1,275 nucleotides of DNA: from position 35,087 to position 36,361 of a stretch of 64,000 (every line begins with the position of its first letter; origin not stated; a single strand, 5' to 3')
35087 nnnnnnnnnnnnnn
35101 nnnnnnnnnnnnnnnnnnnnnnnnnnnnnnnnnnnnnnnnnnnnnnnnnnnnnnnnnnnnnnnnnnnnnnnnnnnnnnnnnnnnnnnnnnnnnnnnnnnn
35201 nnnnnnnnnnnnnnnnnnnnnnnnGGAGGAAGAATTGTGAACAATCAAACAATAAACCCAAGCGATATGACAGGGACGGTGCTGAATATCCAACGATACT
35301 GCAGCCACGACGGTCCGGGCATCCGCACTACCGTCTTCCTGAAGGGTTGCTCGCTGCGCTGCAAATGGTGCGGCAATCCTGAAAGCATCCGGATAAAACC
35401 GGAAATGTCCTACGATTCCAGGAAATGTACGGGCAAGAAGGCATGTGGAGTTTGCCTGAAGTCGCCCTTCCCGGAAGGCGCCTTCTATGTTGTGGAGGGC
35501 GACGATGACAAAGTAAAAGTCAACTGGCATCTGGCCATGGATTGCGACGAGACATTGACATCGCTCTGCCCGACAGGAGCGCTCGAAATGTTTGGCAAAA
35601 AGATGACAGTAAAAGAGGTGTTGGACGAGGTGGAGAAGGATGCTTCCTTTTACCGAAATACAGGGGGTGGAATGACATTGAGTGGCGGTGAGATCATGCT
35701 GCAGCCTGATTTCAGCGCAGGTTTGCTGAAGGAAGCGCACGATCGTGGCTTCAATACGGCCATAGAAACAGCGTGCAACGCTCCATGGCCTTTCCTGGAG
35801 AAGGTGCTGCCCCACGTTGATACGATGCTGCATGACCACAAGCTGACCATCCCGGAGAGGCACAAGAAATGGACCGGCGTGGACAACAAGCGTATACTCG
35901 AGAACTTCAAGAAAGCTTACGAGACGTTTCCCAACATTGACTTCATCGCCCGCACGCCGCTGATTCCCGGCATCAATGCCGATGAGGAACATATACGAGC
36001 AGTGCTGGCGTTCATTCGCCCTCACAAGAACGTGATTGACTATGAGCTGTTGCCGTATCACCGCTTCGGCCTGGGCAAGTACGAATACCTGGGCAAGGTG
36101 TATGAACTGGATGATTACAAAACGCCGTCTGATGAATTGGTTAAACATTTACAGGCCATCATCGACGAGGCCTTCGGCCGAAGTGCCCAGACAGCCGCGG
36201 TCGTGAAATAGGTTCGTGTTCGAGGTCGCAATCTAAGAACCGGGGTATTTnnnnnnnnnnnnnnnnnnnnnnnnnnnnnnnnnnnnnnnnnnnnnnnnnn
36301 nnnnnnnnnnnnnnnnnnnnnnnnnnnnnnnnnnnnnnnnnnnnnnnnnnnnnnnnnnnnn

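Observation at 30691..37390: Sigma54-controlled glycyl-radical-enzyme cluster with a non-canonical active-site loop and unusual partners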

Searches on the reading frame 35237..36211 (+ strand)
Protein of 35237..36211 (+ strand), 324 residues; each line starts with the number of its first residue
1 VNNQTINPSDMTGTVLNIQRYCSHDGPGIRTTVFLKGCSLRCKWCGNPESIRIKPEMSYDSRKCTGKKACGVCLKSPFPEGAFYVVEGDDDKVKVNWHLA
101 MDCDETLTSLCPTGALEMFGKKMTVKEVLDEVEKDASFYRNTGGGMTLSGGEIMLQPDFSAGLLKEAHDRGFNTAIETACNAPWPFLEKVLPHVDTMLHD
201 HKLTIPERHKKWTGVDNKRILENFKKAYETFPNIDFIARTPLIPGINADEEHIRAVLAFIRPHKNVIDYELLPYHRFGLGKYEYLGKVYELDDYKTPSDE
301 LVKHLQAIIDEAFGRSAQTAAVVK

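Call 3: search_protein_families(library=pfam, proteins=[window:35237-36211:+])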
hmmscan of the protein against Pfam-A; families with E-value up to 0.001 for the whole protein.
window:35237-36211:+ (324 aa): 2 families
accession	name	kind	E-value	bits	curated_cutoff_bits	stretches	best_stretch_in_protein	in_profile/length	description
PF04055.27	Radical_SAM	-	4.6e-12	46.9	29.5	1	114-253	17-162/166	Radical SAM superfamily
PF13353.11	Fer4_12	-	5.2e-10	40.2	22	1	25-61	2-38/137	4Fe-4S single cluster domain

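Call 4: search_protein_families(library=ncbifam, proteins=[window:35237-36211:+])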
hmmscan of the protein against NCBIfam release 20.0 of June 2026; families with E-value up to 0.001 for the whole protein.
window:35237-36211:+ (324 aa): 20 families
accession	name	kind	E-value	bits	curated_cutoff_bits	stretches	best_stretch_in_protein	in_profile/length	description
NF048010.1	SfplDhtActHpsHDes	equivalog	8.8e-108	359.6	430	1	10-308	3-297/298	(2S)-3-sulfopropanediol dehydratase activating enzyme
TIGR02494.1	PFLE_PFLC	subfamily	1.2e-95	320.1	174.35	1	15-311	1-291/293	glycyl-radical enzyme activating protein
NF043069.1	T4HPD_activ_SAM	equivalog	1.6e-84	283.8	425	1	13-309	2-288/299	trans-4-hydroxy-L-proline dehydratase activase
NF033719.1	ind_deCO2_activ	equivalog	1e-74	251.6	425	1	13-311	1-295/302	indoleacetate decarboxylase activase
TIGR04395.1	cutC_activ_rSAM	equivalog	2e-74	250.7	360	1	13-310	5-298/309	choline TMA-lyase-activating enzyme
NF048008.1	SfplDhtActHpfHKleb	equivalog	4.5e-73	246.2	500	1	14-310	1-294/308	(2S)-3-sulfopropanediol dehydratase activating enzyme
NF033717.2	HPDL_rSAM_activ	equivalog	2e-68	231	420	1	11-309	2-296/311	4-hydroxyphenylacetate decarboxylase activase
NF007483.0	PRK10076.1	equivalog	3.4e-61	207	326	2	108-312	83-284/292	[formate-C-acetyltransferase]-activating enzyme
TIGR04003.1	rSAM_BssD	equivalog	2.3e-57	194.6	496.45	1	15-291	3-276/314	[benzylsuccinate synthase]-activating enzyme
TIGR02493.1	PFLA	equivalog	3.4e-50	170.6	231.75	2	120-311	43-234/235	pyruvate formate-lyase-activating protein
NF008356.0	PRK11145.1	equivalog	1.5e-40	139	375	2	120-311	48-239/246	pyruvate formate lyase 1-activating protein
TIGR04041.1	activase_YjjW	hypoth_equivalog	3.9e-36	124.9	250.2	1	14-282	3-246/276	YjjW family glycine radical enzyme activase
TIGR02495.1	NrdG2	equivalog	3.4e-13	49.4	131.15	2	122-265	46-185/193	anaerobic ribonucleoside-triphosphate reductase activating protein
TIGR02491.1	NrdG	equivalog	1.5e-07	31.5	126.1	1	17-60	4-47/154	anaerobic ribonucleoside-triphosphate reductase activating protein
NF008335.0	PRK11121.1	equivalog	9e-06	25.5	199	0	25-61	13-49/154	anaerobic ribonucleoside-triphosphate reductase-activating protein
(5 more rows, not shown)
